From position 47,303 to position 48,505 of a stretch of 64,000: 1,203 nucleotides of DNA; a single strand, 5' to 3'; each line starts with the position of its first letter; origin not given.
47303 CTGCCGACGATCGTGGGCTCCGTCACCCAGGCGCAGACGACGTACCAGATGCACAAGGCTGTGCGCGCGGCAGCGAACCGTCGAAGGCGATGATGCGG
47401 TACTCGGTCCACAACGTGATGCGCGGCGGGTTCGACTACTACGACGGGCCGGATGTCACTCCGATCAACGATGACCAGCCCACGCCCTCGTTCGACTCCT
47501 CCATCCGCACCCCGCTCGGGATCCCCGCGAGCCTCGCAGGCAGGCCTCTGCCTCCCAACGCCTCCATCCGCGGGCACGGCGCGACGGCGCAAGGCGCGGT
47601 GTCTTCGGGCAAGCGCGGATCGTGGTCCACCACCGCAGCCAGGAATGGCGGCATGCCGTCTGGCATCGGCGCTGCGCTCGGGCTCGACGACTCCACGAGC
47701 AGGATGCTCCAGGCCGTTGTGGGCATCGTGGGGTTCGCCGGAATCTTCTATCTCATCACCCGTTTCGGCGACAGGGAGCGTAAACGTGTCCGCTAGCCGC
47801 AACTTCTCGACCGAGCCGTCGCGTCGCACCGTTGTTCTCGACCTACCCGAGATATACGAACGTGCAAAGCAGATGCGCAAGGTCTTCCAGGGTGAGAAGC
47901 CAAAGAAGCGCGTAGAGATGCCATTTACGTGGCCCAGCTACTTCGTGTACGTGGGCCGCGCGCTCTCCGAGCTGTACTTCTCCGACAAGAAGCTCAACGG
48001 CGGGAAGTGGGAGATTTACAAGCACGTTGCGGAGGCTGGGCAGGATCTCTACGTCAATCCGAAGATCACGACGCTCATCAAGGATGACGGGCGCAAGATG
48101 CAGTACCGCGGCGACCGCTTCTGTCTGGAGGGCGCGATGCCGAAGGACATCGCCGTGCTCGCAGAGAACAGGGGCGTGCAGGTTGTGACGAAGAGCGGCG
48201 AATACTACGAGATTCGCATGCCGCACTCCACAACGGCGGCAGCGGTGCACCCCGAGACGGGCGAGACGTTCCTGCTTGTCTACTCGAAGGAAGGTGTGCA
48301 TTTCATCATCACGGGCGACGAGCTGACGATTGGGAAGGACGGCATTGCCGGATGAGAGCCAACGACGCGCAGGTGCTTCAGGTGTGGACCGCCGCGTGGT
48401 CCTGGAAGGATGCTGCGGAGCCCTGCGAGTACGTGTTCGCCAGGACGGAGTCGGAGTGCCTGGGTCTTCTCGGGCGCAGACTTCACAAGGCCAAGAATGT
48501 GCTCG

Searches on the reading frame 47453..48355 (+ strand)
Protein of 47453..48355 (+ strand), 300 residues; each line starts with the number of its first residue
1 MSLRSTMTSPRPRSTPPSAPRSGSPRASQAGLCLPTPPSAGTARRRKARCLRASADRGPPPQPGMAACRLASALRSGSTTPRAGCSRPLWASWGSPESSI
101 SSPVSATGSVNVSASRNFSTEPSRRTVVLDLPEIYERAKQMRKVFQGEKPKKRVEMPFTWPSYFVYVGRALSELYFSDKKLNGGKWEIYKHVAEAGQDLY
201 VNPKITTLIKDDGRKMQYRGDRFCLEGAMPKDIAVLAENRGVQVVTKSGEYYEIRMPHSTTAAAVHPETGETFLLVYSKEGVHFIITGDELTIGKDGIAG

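Call 82: search_solved_structures(query=A8, max_evalue=0.1)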
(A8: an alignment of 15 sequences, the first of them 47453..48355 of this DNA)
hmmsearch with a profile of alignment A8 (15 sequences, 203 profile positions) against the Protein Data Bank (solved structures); distinct sequences matched with E-value up to 0.1: 0.
